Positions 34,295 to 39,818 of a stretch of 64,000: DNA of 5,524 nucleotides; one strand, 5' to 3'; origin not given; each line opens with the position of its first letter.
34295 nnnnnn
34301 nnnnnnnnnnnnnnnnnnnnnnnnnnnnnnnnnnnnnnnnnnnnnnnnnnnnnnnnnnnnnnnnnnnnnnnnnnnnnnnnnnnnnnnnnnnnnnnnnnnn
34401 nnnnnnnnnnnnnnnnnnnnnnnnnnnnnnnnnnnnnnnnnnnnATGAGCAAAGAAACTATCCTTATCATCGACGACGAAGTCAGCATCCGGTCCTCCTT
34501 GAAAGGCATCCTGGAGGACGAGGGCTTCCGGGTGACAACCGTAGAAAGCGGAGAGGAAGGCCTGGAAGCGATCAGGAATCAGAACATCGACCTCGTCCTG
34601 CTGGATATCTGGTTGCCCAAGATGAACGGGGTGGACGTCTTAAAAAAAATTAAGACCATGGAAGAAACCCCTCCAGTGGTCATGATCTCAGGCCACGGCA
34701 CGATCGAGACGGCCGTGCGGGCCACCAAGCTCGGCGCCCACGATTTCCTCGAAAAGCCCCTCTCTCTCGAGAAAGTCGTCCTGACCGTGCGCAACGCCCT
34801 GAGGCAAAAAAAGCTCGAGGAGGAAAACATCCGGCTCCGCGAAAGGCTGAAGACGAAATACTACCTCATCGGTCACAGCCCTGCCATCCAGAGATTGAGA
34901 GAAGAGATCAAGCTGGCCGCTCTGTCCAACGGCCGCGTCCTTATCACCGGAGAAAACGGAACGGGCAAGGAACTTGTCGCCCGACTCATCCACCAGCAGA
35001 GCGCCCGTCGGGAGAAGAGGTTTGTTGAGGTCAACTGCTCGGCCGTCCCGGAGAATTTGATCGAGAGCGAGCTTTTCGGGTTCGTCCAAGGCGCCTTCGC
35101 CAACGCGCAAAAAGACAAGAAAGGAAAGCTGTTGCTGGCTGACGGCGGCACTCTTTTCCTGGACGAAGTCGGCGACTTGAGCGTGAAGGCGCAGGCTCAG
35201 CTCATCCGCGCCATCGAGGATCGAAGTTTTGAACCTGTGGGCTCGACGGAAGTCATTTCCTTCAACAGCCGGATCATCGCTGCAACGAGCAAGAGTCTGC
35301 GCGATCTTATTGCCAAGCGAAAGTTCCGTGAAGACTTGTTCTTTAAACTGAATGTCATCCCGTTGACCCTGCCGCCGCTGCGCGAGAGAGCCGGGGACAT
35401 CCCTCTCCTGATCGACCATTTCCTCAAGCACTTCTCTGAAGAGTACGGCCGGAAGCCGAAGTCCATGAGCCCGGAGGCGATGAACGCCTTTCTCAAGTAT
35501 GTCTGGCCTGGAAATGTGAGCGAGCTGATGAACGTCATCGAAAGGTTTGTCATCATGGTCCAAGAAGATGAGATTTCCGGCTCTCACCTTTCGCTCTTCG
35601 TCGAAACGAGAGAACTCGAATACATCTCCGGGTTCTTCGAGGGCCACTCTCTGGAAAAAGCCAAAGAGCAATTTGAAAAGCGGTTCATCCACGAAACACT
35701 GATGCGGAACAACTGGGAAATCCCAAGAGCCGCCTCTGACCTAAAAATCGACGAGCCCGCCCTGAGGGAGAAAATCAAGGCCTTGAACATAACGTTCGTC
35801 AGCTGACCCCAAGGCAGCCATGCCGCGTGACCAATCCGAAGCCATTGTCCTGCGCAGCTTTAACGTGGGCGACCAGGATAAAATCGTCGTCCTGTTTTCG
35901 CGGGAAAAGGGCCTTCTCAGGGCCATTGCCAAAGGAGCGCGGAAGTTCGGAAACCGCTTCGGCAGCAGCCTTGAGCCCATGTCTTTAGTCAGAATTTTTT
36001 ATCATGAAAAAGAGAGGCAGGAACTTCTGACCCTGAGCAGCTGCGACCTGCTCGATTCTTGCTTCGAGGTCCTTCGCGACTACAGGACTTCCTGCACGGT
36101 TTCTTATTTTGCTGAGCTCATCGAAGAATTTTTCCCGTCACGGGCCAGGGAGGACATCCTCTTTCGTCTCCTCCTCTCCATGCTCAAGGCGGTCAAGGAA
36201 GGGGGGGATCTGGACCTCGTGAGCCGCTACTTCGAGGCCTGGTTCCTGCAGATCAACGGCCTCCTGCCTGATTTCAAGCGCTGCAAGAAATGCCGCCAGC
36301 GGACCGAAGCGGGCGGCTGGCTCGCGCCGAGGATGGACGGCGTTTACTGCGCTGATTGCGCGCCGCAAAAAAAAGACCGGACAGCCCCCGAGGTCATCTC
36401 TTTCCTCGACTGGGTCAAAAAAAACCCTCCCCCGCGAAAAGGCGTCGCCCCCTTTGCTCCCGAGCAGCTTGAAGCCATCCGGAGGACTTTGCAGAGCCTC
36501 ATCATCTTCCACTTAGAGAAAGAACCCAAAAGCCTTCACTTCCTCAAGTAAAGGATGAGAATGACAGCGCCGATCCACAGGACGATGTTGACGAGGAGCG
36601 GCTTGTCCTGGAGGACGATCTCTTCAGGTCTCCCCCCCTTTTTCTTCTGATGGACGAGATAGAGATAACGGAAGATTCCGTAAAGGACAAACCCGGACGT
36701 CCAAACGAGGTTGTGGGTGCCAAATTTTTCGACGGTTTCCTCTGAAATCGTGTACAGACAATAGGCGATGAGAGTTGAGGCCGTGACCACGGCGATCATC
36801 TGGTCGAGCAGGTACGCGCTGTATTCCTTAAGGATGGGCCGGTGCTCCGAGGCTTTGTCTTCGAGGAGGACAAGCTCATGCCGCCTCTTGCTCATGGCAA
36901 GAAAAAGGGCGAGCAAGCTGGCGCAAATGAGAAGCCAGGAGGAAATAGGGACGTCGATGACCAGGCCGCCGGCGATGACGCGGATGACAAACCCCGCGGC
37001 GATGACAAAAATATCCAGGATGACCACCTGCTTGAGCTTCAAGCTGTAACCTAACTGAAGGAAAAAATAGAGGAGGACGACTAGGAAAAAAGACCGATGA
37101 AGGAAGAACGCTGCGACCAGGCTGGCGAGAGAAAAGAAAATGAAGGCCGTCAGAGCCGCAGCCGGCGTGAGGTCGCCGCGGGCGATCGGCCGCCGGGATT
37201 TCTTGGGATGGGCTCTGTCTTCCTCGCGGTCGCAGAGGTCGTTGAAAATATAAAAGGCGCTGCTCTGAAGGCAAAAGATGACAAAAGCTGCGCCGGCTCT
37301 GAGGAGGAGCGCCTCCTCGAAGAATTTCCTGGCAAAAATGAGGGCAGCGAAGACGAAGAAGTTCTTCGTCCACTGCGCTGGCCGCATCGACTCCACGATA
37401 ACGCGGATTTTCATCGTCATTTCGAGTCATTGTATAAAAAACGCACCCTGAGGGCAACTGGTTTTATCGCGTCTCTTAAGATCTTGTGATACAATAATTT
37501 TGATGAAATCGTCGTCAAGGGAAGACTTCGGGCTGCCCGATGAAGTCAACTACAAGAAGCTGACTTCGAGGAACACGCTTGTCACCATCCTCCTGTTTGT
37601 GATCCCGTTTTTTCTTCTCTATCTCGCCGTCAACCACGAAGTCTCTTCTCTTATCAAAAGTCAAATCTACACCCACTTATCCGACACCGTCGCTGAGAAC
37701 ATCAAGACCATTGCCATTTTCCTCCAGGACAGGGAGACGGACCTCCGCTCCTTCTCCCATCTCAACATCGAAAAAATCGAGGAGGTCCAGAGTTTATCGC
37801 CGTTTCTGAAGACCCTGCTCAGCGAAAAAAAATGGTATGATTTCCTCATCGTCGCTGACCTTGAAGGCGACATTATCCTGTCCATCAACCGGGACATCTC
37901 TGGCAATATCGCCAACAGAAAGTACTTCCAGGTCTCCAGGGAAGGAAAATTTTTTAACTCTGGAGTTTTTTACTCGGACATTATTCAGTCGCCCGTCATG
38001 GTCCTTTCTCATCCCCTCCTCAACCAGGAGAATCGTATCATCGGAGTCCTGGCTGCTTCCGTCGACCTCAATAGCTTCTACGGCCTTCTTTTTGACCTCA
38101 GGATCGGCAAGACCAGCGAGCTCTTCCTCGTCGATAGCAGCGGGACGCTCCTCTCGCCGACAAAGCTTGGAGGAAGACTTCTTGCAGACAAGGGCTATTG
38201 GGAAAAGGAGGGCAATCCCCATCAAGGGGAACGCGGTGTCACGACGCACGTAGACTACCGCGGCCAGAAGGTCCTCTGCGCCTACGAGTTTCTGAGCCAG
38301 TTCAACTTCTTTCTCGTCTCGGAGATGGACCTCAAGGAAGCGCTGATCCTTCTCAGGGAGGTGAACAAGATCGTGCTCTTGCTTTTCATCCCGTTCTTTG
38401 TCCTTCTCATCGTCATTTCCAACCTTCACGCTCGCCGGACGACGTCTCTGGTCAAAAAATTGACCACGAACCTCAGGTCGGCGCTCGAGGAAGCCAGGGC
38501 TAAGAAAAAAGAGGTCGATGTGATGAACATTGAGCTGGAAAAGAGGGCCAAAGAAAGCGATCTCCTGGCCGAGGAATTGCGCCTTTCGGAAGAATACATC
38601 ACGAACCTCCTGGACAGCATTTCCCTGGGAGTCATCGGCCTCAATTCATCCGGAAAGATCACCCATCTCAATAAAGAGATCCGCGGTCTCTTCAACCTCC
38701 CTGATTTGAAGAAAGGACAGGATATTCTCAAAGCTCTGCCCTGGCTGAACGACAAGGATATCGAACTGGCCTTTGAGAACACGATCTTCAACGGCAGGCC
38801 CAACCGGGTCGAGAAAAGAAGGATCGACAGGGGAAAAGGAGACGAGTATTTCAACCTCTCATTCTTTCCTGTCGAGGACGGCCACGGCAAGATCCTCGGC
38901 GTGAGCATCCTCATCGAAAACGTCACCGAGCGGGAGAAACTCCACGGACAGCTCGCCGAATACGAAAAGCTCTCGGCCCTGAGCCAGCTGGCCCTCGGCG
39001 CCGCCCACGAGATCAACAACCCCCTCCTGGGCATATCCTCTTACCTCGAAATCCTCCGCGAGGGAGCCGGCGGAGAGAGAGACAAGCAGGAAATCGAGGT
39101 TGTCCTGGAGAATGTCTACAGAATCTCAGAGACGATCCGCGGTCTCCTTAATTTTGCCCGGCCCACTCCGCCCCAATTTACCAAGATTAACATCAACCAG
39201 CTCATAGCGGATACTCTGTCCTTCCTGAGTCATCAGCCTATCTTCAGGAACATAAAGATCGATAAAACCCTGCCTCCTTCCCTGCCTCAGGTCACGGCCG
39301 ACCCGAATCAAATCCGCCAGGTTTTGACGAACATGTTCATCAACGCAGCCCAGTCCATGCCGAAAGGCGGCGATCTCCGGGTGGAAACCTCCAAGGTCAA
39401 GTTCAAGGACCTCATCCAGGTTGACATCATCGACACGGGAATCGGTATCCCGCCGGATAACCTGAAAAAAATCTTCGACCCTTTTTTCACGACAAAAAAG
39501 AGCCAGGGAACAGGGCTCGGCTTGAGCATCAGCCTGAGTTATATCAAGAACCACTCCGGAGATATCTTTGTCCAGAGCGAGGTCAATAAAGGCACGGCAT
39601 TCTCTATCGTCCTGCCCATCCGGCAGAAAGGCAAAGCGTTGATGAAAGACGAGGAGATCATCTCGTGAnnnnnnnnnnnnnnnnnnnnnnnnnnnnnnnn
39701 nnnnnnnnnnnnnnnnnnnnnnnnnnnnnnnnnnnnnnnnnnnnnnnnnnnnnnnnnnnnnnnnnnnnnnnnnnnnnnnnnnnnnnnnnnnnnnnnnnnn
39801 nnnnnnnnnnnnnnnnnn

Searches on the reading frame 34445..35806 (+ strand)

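Call 25: search_protein_families(library=pfam, proteins=[window:34445-35806:+])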
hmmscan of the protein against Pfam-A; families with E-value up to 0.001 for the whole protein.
window:34445-35806:+ (453 aa): 8 families
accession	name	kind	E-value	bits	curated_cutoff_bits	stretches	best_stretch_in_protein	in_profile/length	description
PF00158.32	Sigma54_activat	-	1.3e-63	214.1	20.2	1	141-307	1-167/168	Sigma-54 interaction domain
PF00072.30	Response_reg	-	1.1e-32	113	30.2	1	6-115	1-110/111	Response regulator receiver domain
PF25601.1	AAA_lid_14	-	1.8e-25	89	27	1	313-387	1-75/87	AAA+ ATPase lid domain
PF14532.12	Sigma54_activ_2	-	7e-24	85.1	25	1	142-312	1-138/138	Sigma-54 interaction domain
PF07728.20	AAA_5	-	4.8e-07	30.3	22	1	165-280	2-120/139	AAA domain (dynein-related subfamily)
PF00004.35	AAA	-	2.4e-06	28.5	21.2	1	165-283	1-110/131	ATPase family associated with various cellular activities (AAA)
PF01078.27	Mg_chelatase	-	1.1e-05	25.4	20.3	0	222-277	95-150/207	Magnesium chelatase, subunit ChlI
PF02954.25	HTH_8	-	4e-05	23.7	22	1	408-446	3-41/42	Bacterial regulatory protein, Fis family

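Call 26: search_protein_families(library=ncbifam, proteins=[window:34445-35806:+])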
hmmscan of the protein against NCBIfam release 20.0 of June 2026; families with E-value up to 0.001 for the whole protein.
window:34445-35806:+ (453 aa): 120 families (the best 25 are shown)
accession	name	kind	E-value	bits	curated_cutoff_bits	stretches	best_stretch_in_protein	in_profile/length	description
NF051870.1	NAssimRespRegNtrX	equivalog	7.5e-124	414.1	600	1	5-448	3-451/452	nitrogen assimilation response regulator NtrX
NF008469.0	PRK11361.1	equivalog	2.5e-117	392.4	714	1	3-449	4-456/461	acetoacetate metabolism transcriptional regulator AtoC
TIGR01818.1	ntrC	equivalog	3.6e-112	375.5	558.6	1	6-382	1-377/463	nitrogen regulation protein NR(I)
TIGR02915.1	PEP_resp_reg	equivalog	1.4e-109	367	502.6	1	6-448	1-443/445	PEP-CTERM-box response regulator transcription factor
NF007689.0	PRK10365.1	equivalog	2.8e-107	359.2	760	1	5-390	7-390/441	sigma-54-dependent response regulator transcription factor ZraR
NF041946.1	LuxO_transreg_Vib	equivalog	6.3e-104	348.3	800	1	9-391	2-385/463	quorum-sensing sigma-54 dependent transcriptional regulator LuxO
NF011695.0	PRK15115.1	equivalog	1.4e-97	327.2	763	1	5-420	8-409/445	two-component system response regulator GlrR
NF049963.1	RespRegFlgRCampy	domain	1.1e-96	324.3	750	1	6-448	3-428/429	fla regulon two-component system response regulator FlgR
NF008176.1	PRK10923.1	equivalog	2e-92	310.2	620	1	1-378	1-377/469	nitrogen regulation protein NR(I)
NF003451.0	PRK05022.1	equivalog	3.9e-92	309.6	476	1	120-449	171-510/512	nitric oxide reductase transcriptional regulator NorR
NF041552.1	TF_PrdR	equivalog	4.2e-92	309.3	795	1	124-446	254-575/577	sigma-54 dependent transcriptional regulator PrdR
TIGR01817.1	nifA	equivalog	4.5e-91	306.2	528.85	1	118-384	174-440/534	nif-specific transcriptional activator NifA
NF038308.1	RNA_repair_RtcR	equivalog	1.6e-86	291.2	650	1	86-387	122-437/530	RNA repair transcriptional activator RtcR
NF050807.1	TransRegFlbDCaul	equivalog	3.7e-79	266.7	750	1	24-384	21-363/454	sigma-54-dependent transcriptional regulator FlbD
NF041906.1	V4R_TF_MobR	exception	3.1e-73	247.1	999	1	137-445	230-542/544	phenol degradation transcriptional regulator MobR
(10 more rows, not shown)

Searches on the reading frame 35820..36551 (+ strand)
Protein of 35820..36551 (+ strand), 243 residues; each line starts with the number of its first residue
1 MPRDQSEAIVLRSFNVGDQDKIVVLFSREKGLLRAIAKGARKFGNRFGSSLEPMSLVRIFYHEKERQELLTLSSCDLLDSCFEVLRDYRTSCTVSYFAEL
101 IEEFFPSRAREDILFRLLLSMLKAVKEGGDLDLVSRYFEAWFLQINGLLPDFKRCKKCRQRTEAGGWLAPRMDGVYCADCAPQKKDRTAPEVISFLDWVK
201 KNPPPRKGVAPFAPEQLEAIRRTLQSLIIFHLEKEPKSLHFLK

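Call 3: search_protein_families(library=pfam, proteins=[window:35820-36551:+])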
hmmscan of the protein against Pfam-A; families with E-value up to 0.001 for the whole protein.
window:35820-36551:+ (243 aa): 2 families
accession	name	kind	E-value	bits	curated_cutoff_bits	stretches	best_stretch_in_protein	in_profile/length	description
PF11967.14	RecO_N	-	1.9e-20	73.1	27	1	5-80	5-79/80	Recombination protein O N terminal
PF02565.21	RecO_C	-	3.1e-20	73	22.1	1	86-239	2-156/157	Recombination protein O C terminal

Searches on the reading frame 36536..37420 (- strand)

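Call 3: search_protein_families(library=pfam, proteins=[window:36536-37420:-])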
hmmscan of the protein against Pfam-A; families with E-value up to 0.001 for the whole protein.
window:36536-37420:- (294 aa): 1 family
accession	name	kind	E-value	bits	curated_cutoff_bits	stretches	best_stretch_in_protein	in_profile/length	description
PF01040.23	UbiA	-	1.1e-25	90.8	34.2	1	22-261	4-237/250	UbiA prenyltransferase family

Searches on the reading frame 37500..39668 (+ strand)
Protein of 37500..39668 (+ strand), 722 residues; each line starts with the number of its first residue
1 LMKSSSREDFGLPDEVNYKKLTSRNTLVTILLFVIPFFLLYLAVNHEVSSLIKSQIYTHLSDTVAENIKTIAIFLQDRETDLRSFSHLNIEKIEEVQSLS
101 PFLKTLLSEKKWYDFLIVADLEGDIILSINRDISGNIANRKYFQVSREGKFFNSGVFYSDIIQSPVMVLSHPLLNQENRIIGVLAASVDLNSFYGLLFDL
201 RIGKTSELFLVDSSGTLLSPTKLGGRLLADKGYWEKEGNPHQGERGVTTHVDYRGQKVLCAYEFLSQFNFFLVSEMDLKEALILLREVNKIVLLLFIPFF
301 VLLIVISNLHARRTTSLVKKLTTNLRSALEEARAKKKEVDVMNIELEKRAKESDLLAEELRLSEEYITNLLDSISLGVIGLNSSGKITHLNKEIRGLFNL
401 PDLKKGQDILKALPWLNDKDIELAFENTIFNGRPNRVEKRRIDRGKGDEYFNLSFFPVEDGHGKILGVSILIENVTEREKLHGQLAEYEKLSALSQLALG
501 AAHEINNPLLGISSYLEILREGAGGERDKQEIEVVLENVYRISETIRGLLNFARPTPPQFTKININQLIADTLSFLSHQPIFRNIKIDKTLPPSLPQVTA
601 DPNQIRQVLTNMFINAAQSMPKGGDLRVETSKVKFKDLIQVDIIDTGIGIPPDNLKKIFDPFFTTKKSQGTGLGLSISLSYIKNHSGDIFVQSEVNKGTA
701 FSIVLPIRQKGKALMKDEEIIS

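Call 3: search_protein_families(library=pfam, proteins=[window:37500-39668:+])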
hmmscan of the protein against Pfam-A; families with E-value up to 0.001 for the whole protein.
window:37500-39668:+ (722 aa): 6 families
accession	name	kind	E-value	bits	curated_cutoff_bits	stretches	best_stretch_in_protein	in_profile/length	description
PF02518.31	HATPase_c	-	3.7e-25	88.9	26.4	1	601-708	2-110/111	Histidine kinase-, DNA gyrase B-, and HSP90-like ATPase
PF02743.24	dCache_1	-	8.6e-19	68.4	45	1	52-274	3-239/240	Cache domain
PF00512.31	HisKA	-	2.4e-11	43.9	26.9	1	494-555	2-63/66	His Kinase A (phospho-acceptor) domain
PF13426.13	PAS_9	-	2.2e-06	28.3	27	1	377-477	3-103/103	PAS domain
PF08448.16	PAS_4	-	6.2e-06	26.8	23.1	1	371-479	1-109/110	PAS fold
PF13596.12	PAS_10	-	8.2e-06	26.9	22.1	1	368-476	2-106/106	PAS domain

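Call 26: search_protein_families(library=ncbifam, proteins=[window:37500-39668:+])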
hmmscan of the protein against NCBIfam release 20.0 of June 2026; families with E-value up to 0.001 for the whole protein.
window:37500-39668:+ (722 aa): 78 families (the best 25 are shown)
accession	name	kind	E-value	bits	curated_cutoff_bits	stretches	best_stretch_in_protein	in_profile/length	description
NF008468.0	PRK11360.1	equivalog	8.4e-88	295.3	646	1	287-712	193-613/616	two-component system sensor histidine kinase AtoS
NF007688.0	PRK10364.1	equivalog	2.3e-52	178.3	479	1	477-710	223-454/460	two-component system sensor histidine kinase ZraS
NF010411.0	PRK13837.1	equivalog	8e-44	149.8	647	1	476-713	432-681/828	two-component system VirA-like sensor kinase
NF046020.1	HisKinCckABruc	equivalog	1.4e-43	148.9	1000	1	319-711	307-711/868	cell cycle histidine kinase CckA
NF046044.1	PnpS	equivalog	4.1e-43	147.9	400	1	329-706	19-390/390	two-component system histidine kinase PnpS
NF052574.1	HisKinEspCMyxo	equivalog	3e-42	144.8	1200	1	450-710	373-640/785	serine histidine kinase EspC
NF033092.0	HK_WalK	equivalog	2.6e-41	141.9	725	1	346-707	242-594/594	cell wall metabolism sensor histidine kinase WalK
NF053867.1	SprKinKinDBac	equivalog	3.4e-40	138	775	2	470-709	265-499/500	sporulation kinase KinD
NF038348.1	T2SS_HK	subfamily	1.9e-38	132.3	450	2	532-708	401-574/574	histidine kinase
NF047497.1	HK_LIC_12097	equivalog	1.5e-36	125.9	500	1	435-707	91-366/367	LIC_12097 family sensor histidine kinase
NF047466.1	hybrid_RR_LvrB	exception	6.4e-35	121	500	1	472-707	130-376/377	hybrid histidine kinase/response regulator LvrB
NF010076.0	PRK13557.1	subfamily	7.9e-35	120.3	631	1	447-713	115-400/540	histidine kinase famiy protein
NF046026.1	HisKinCckACaul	equivalog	4e-33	114.5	1000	1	470-711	278-536/678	cell cycle histidine kinase CckA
NF033093.1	HK_VicK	exception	7.5e-32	110.5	680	1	289-710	12-438/448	cell wall metabolism sensor histidine kinase VicK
NF006800.0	PRK09303.1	equivalog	2.9e-31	108.8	342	1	477-710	140-380/383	histidine kinase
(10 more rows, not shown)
